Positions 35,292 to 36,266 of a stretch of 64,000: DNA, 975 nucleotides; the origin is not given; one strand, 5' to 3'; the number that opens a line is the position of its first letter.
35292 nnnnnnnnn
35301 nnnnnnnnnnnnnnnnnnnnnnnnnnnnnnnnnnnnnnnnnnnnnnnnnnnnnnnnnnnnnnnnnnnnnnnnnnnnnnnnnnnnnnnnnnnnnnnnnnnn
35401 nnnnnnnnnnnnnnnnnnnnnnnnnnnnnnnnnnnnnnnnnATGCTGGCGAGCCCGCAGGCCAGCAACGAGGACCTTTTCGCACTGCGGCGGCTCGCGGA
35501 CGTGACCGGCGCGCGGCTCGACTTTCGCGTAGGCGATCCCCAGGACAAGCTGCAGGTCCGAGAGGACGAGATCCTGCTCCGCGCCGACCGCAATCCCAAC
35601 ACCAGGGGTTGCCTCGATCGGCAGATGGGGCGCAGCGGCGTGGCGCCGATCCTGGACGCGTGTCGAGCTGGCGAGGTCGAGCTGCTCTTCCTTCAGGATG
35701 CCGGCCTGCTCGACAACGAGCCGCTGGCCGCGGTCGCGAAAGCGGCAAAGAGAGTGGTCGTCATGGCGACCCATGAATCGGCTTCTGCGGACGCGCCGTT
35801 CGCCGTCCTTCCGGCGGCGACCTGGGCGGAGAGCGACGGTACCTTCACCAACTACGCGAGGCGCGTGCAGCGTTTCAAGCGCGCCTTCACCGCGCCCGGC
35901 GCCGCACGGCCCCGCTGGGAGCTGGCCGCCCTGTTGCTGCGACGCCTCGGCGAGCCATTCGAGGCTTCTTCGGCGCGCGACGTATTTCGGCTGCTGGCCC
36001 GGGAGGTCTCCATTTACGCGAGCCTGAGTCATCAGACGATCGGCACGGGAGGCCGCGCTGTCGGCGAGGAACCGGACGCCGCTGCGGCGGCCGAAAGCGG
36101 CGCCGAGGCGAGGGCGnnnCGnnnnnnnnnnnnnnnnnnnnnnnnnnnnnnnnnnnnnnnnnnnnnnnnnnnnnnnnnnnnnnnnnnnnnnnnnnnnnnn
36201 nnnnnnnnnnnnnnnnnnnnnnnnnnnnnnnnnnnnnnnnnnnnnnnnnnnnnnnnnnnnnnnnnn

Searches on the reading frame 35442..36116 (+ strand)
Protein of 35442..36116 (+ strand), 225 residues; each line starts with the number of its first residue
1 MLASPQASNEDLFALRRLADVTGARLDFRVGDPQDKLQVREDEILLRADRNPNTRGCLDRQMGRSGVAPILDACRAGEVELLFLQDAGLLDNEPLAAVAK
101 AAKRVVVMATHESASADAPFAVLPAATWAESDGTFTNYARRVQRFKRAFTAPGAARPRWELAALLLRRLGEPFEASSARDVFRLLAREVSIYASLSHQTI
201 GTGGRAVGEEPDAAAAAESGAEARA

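Call 88: search_protein_families(library=pfam, proteins=[window:35442-36116:+], max_evalue=0.0001)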
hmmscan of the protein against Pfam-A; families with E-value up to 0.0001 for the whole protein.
window:35442-36116:+ (225 aa): 1 family
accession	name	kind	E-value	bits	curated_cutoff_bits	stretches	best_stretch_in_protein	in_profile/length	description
PF00384.28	Molybdopterin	-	3.1e-11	43.4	24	1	77-163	257-348/353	Molybdopterin oxidoreductase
